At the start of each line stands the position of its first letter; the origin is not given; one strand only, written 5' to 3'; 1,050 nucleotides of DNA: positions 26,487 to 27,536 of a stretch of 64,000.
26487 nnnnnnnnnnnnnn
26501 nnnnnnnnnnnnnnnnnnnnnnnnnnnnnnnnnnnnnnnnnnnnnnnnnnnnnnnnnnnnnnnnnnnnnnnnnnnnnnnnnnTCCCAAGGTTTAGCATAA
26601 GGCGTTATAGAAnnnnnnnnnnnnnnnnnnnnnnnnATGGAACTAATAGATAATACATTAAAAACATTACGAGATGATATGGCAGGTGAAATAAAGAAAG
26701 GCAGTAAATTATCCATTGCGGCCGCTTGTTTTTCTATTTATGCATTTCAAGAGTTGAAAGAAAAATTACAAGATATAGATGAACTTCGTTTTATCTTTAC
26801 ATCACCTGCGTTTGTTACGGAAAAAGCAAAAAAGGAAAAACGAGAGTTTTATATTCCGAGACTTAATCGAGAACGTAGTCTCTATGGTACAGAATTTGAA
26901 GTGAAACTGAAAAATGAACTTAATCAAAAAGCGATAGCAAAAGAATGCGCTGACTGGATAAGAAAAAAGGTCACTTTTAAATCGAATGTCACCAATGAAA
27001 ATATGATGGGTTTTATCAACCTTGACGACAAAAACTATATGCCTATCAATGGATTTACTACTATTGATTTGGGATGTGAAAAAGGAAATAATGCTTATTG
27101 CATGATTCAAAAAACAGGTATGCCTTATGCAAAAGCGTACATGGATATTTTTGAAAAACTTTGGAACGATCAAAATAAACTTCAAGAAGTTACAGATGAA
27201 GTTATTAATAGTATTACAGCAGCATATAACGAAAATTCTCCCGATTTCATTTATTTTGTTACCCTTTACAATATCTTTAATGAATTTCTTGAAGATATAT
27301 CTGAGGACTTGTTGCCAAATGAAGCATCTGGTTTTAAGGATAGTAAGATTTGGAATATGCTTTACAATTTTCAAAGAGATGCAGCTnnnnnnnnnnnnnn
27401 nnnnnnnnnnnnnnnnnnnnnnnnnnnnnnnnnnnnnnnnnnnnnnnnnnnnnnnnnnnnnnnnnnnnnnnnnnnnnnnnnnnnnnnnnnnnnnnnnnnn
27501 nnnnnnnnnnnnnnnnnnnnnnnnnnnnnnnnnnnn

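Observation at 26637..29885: SNF2-family ATPase with a ~270-aa N-terminal domain of unknown function heading the R-M operon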

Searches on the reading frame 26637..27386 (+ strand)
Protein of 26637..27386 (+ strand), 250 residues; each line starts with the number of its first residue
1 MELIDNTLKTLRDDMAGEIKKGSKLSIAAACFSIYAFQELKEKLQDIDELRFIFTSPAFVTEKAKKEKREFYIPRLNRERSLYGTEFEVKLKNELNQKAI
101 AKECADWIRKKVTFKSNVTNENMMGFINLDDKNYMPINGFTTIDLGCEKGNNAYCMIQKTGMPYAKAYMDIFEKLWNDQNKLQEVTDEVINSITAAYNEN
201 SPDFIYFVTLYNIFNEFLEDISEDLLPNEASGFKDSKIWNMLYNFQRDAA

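Call 19: search_protein_representatives(protein=window:26637-27371:+)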
Query: 245 residues. Proteins with E-value up to 0.001 (for the whole library): 2074; up to 1e-10: 1129; up to 1e-30: 294. The best 150 are listed.
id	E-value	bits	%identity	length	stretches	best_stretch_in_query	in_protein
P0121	3.0e-123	426.4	76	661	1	1-245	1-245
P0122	1.8e-117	407.4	73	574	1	1-245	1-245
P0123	4.9e-114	396.2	75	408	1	1-245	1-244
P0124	2.4e-113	393.9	75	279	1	1-228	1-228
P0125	5.4e-113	392.8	70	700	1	2-245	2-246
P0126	3.3e-112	390.2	73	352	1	1-245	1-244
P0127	1.5e-111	388.0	73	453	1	1-245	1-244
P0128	4.4e-111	386.5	73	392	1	1-245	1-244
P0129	6.0e-111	386.1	73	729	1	1-245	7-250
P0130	7.4e-111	385.8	72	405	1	1-245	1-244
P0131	9.3e-111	385.5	73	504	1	1-245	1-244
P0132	1.3e-110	385.0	73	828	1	1-245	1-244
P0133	4.3e-110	383.3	70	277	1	2-244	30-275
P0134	7.8e-110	382.4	72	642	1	1-245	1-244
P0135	5.0e-109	379.8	71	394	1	1-245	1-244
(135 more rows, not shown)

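Call 29: find_related_loci(query=A1, collection=genome_contigs, flank=10000)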
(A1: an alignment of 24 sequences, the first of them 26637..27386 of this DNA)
Query A1 (250 aa) in genome_contigs; peptide patterns used: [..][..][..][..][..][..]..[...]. (x = any residue, [..] = any of these).
600 stretches matched a pattern (row limit reached: there are more); 588 encode a relative of the query (tblastn E <= 1e-3); the best 80 are kept; 80 distinct loci.
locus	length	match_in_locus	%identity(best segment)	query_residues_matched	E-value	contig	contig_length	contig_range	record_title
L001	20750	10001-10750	88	1-250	2e-151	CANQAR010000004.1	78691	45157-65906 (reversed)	MAG: uncultured Lachnospiraceae bacterium isolate Lapin-002__bin83 genome assembly, contig: Lapin-002__NODE_372_length_7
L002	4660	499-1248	84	1-250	1e-147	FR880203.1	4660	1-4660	Clostridium sp. CAG:169 genomic scaffold, scf106, whole genome shotgun sequence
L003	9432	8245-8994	82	1-250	3e-144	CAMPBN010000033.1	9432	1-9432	MAG: uncultured Firmicutes bacterium isolate SRR873610_bin.111_metaWRAP_v1.3_MAG genome assembly, contig: NODE_17522_len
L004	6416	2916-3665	82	1-250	7e-144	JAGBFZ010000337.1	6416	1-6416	MAG: Oscillospiraceae bacterium isolate RGIG9084 Water_deer_Rectum.Co__c1125982, whole genome shotgun sequence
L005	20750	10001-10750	83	1-250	2e-143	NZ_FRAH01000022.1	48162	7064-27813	Anaerotignum lactatifermentans DSM 14214, whole genome shotgun sequence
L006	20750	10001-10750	83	1-250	2e-143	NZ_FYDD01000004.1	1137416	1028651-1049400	Massiliimalia timonensis strain Marseille-P3753, whole genome shotgun sequence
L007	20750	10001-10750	82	1-250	1e-142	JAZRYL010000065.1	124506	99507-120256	MAG: Clostridia bacterium isolate T1900044950_TA20190003.MAGScoT_cleanbin_000006 SGB_3589_k141_2137856, whole genome sho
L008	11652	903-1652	81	1-250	6e-141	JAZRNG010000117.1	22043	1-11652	MAG: Acutalibacteraceae bacterium isolate T1900045411_YK20190101.MAGScoT_cleanbin_000042 SGB_7012_k141_300230, whole gen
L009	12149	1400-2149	80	1-250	5e-140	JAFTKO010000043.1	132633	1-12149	MAG: Clostridia bacterium isolate RGIG3903 Roe_deer_Cecum-2__c648165, whole genome shotgun sequence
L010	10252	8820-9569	80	1-250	9e-140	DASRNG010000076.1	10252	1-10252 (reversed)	MAG TPA_asm: Oscillospiraceae bacterium isolate SMAG_U10236 k141_991203, whole genome shotgun sequence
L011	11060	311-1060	81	1-250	7e-140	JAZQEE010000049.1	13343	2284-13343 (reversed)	MAG: Acutalibacteraceae bacterium isolate T1900044635_TS20190101.MAGScoT_cleanbin_000019 SGB_1129_k141_1476534, whole ge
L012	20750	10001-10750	80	1-250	2e-139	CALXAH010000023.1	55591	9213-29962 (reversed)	MAG: uncultured Gemmiger sp. isolate BRZ_NC__bin37 genome assembly, contig: BRZ_NC__NODE_544_length_55591_cov_8.545502,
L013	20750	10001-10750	80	1-250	2e-138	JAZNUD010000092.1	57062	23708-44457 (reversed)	MAG: Acutalibacteraceae bacterium isolate T1900044799_TS20190265.MAGScoT_cleanbin_000021 SGB_2699_k141_1927895, whole ge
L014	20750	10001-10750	79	1-250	4e-137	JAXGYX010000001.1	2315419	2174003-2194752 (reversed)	MAG: Oscillospiraceae bacterium isolate AnMBR.bin523 bin523_1, whole genome shotgun sequence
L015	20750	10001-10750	79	1-250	2e-137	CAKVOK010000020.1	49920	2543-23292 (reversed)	MAG: uncultured Clostridia bacterium isolate REFINED_METABAT215_TOP10_CONTIGS_1500_ASSEMBLY_K77_MERGED__Hadza_MoBio_hadz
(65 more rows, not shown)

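Call 32: predict_structure(alignment_id=A1)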
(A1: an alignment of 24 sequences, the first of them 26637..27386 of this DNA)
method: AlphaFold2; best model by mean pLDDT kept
length: 250 residues; sequences in the alignment: 24
mean_pLDDT: 74.7   pTM: 0.67
mean pLDDT of the five models: 74.7, 74.3, 73.7, 73.4, 71.1
residues with pLDDT >= 90: 95; 70-90: 53; 50-70: 57; < 50: 45
segments of 3 or more residues with pLDDT < 50: 62-93, 200-206
pLDDT, mean of each block of 10 residues (from residue 1): 88 95 95 87 94 86 46 39 41 59 88 92 92 92 81 76 94 94 90 66 50 55 53 58 55
secondary structure, 60 per line:
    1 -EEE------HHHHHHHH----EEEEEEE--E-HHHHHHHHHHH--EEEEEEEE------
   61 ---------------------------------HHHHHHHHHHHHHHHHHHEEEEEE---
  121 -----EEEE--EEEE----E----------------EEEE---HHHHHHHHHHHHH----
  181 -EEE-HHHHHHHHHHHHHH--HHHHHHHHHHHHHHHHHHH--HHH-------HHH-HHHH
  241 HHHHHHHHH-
elements in order: E2-4 H11-18 E23-29 H34-44 E47-54 H94-111 E112-117 E126-129 E132-135 E157-160 H164-176 E182-184 H186-199 H202-220 H237-249

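Call 38: search_solved_structures(query=A1, max_evalue=10, show_alignments=4)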
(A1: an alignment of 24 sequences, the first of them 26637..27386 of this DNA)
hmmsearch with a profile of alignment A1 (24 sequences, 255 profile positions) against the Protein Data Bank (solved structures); distinct sequences matched with E-value up to 10: 0.

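Call 75: search_protein_families(library=pfam, alignment_id=A4, max_evalue=0.0001)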
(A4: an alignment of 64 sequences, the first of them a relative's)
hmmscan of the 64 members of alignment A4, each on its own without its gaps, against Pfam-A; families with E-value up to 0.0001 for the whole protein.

A. member 1, L071:17004-18056:+ (351 aa): 1 family
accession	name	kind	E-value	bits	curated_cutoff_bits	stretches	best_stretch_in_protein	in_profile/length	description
PF13310.11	Virulence_RhuM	-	3.5e-106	354.6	33.7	1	77-326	2-248/252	Virulence protein RhuM family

B. families by the number of members that match (of 64 scanned): 62 families (the first 25 are shown)
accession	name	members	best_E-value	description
PF13304.12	AAA_21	3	3.8e-21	AAA domain, putative AbiEii toxin, Type IV TA system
PF05635.17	23S_rRNA_IVP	2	3.4e-45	23S rRNA-intervening sequence protein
PF14335.11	DUF4391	2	1.6e-22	Domain of unknown function (DUF4391)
PF04326.19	SLFN_AlbA_2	2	1e-20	Schlafen, AlbA_2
PF02463.25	SMC_N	2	3.4e-13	RecF/RecN/SMC N terminal domain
PF13310.11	Virulence_RhuM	1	3.5e-106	Virulence protein RhuM family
PF20016.6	ThsA_Macro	1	4.9e-60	Thoeris protein ThsA, Macro domain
PF06250.17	YhcG_C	1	4.3e-56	YhcG PDDEXK nuclease domain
PF18860.6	AbiJ_NTD3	1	2.1e-52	AbiJ N-terminal domain 3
PF13151.12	DUF3990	1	4.2e-49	Protein of unknown function (DUF3990)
PF17761.7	DUF1016_N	1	3.8e-41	DUF1016 N-terminal domain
PF03235.19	GmrSD_N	1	2e-40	GmrSD restriction endonuclease, N-terminal domain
PF08843.17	AbiEii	1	2.4e-39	Nucleotidyl transferase AbiEii toxin, Type IV TA system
PF07693.20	KAP_NTPase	1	1.5e-34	KAP family P-loop domain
PF01555.25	N6_N4_Mtase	1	1.4e-32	DNA methylase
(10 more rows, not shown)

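Call 95: search_dna_similar(query=window:26637-27386:+, collection=plasmids, mode=protein, max_rows=40, rows=spread, max_evalue=0.001)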
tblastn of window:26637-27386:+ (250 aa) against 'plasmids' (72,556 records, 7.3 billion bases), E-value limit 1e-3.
Records with a match: 117; places in all: 117; records where one place covers at least 80% of the query: 116.
Best place of each record, by identity: <60% 117.
By first word of the organism name: Listeria 20; Enterococcus 18; Bacillus 15; Escherichia 14; Acinetobacter 12; Lactococcus 5; Vibrio 3; Aeromonas 2; Citrobacter 2; Latilactobacillus 2; and 24 more.
By predicted mobility (MOB-suite, as given by PLSDB): non-mobilizable 48; mobilizable 44; conjugative 25.
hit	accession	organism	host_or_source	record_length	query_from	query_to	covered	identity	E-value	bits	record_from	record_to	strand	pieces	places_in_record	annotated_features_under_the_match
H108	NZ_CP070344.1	Variovorax sp. PDNC026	cell culture,Plastic debris in ...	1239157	1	250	100%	52.9%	5e-88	291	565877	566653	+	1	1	none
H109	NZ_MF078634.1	Acinetobacter pittii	Drainage fluid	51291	1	250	100%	52.5%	5e-82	274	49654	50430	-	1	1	helicase-related protein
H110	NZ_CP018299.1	Photobacterium damselae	Turbot,Dieseased fish,heart blood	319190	1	250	100%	52.1%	6e-86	285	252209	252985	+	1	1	helicase-related protein | type II toxin-antitoxin system RelB/DinJ family antitoxin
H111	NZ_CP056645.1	Citrobacter freundii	culture,Freshwater sample from ...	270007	1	250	100%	51.7%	5e-87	288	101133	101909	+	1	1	helicase-related protein | WYL domain-containing protein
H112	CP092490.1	Endozoicomonas sp. Mp262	Meretrix meretrix,whole organism,sea ...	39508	1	250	100%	51.4%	7e-84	279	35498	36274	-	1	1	record has no annotation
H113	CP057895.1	Escherichia coli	culture,Pooled cattle faecal samples ...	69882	1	250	100%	50.8%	5e-83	277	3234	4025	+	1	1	DEAD/DEAH box helicase family protein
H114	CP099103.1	Escherichia coli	culture,Pooled sediment sample ...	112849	1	250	100%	50.8%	5e-83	277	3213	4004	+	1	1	SNF2-related protein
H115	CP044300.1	Escherichia coli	Pork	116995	1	250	100%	50.8%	5e-83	277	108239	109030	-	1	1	ATP-dependent helicase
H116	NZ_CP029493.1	Escherichia coli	Homo sapiens,fecal sample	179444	1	250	100%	50.8%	5e-83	277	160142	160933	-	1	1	SNF2-related protein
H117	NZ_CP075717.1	Escherichia coli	Sus scrofa,water sample,wastewater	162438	1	250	100%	50.8%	5e-83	277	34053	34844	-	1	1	SNF2-related protein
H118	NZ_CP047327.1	Enterococcus faecium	animal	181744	1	250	100%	50.4%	1e-80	270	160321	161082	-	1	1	helicase-related protein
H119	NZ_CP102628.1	Listeria innocua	cow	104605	1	250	100%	50.0%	7e-81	271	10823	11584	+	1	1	helicase-related protein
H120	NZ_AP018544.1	Enterococcus faecalis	Homo sapiens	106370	1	250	100%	50.0%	8e-81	270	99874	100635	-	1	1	helicase-related protein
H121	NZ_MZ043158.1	Listeria monocytogenes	-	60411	1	250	100%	50.0%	9e-81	270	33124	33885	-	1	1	SNF2-related protein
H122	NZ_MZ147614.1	Listeria innocua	-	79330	1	250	100%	50.0%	9e-81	270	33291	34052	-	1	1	helicase-related protein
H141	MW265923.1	Latilactobacillus sakei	-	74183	5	250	98%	35.5%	6e-36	142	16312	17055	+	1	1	rapA: RNA polymerase-associated protein RapA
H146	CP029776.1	Deinococcus actinosclerus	mixed culture,wastewater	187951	1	249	100%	22.3%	4e-9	64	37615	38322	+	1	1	hypothetical protein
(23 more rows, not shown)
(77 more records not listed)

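Call 96: get_annotated_region(hit=H146, flank=9000)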
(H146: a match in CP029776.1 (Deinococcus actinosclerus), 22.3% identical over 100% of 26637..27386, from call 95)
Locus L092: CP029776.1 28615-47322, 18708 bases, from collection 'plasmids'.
description: Deinococcus actinosclerus strain SJTR plasmid unnamed2, complete sequence
organism: Deinococcus actinosclerus (NCBI taxid 1768108)
taxonomy: Bacteria; Deinococcota; Deinococci; Deinococcales; Deinococcaceae; Deinococcus; Deinococcus actinosclerus
host: -; source: mixed culture,wastewater; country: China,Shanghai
typing (MOB-suite, as given by PLSDB): non-mobilizable
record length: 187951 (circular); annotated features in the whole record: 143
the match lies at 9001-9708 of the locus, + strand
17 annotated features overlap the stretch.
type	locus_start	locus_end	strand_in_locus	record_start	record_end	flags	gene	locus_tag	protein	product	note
CDS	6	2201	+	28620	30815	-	-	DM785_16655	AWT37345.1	NERD domain protein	-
CDS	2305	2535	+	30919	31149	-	-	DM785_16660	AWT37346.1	hypothetical protein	-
CDS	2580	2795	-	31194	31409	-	-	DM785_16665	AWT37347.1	hypothetical protein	-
CDS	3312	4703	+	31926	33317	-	-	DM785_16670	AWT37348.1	hypothetical protein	-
CDS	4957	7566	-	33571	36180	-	-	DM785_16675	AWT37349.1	hypothetical protein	-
CDS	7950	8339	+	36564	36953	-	-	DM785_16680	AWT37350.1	hypothetical protein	-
CDS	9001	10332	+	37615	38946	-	-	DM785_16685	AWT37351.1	hypothetical protein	-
CDS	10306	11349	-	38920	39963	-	-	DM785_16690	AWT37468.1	IS4 family transposase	-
CDS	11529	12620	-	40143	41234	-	-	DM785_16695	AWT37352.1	IS701 family transposase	-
CDS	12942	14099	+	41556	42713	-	-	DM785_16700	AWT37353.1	hypothetical protein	-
CDS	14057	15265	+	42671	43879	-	-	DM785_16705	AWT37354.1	hypothetical protein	-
CDS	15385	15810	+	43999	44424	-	-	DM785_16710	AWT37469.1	hypothetical protein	-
CDS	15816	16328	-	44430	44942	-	-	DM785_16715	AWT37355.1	hypothetical protein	-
CDS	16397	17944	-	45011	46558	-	-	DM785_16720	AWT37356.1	hypothetical protein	-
CDS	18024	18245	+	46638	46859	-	-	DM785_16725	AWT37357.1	XRE family transcriptional regulator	-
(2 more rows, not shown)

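Call 100: search_dna_similar(query=window:26637-27386:+, collection=phages, mode=protein, max_rows=15, max_evalue=0.001)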
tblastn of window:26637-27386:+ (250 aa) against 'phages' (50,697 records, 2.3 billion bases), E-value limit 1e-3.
Records with a match: 5; places in all: 6; records where one place covers at least 80% of the query: 5.
Best place of each record, by identity: 60-80% 1; <60% 4.
By first word of the organism name: Bacteriophage 2; Listeria 2; Erysipelothrix 1.
By host as written in the record: - 2; Listeria monocytogenes 2; Erysipelothrix rhusiopathiae ZJ 1.
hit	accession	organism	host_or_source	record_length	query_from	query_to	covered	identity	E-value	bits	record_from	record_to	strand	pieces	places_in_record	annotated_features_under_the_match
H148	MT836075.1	Bacteriophage sp.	human fecal samples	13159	1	250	100%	64.5%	2e-112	360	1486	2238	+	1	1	record has no annotation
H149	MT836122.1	Bacteriophage sp.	human fecal samples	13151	5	250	98%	55.5%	6e-88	290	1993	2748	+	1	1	record has no annotation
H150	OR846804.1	Listeria phage LM 4-11-1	Listeria monocytogenes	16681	1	250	100%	50.0%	3e-81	270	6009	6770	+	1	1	record has no annotation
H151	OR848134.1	Listeria phage LM 4-14-1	Listeria monocytogenes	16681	1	250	100%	50.0%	3e-81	270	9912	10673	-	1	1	record has no annotation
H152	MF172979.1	Erysipelothrix phage phi1605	Erysipelothrix rhusiopathiae ZJ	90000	5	250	98%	35.9%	5e-35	137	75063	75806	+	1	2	DEAD/DEAH box helicase-like protein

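Call 101: get_annotated_region(hit=H152, flank=10000)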
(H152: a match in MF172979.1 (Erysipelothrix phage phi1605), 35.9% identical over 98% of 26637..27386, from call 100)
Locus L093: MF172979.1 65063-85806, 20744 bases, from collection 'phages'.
description: Erysipelothrix phage phi1605, complete genome.
organism: Erysipelothrix phage phi1605 (NCBI taxid 2006938)
taxonomy: Viruses; Duplodnaviria; Heunggongvirae; Uroviricota; Caudoviricetes
host: Erysipelothrix rhusiopathiae ZJ; source: swine; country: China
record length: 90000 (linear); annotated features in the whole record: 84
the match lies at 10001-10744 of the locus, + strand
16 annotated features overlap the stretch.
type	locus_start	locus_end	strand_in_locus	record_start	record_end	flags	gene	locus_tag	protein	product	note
CDS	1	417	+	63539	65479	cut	polI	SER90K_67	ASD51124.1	DNA polymerase I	-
CDS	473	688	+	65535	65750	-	-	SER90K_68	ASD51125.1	hypothetical protein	-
CDS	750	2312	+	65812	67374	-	-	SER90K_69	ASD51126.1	integrase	rec; integrase (Site-specific recombinase)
CDS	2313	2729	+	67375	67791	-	-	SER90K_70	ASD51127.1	recombinase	rec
CDS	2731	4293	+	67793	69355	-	-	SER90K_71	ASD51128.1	site-specific recombinase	rec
CDS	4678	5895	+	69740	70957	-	mef(A)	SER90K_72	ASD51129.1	macrolide-efflux protein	-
CDS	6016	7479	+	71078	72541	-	msr(D)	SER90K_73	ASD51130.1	ATPase component of ABC transporter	ATPase components of ABC transporters with duplicated ATPase domains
CDS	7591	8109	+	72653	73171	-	-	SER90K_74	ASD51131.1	hypothetical protein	-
CDS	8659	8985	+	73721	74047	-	-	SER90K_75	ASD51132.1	hypothetical protein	-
CDS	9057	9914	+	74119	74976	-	-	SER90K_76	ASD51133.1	hypothetical protein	-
CDS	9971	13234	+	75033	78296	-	-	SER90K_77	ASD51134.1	DEAD/DEAH box helicase-like protein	Ddhe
CDS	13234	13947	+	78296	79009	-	-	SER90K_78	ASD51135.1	methyl-accepting chemotaxis protein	cheM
CDS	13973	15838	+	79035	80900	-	-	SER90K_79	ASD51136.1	type III restriction-modification system methylation subunit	resIII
CDS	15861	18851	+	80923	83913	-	-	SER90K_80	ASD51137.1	type III restriction enzyme res subunit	resIII; Type III restriction enzyme, res subunit:DEAD/DEAH box helicase, N-terminal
CDS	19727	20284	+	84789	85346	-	-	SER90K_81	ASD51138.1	hypothetical protein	-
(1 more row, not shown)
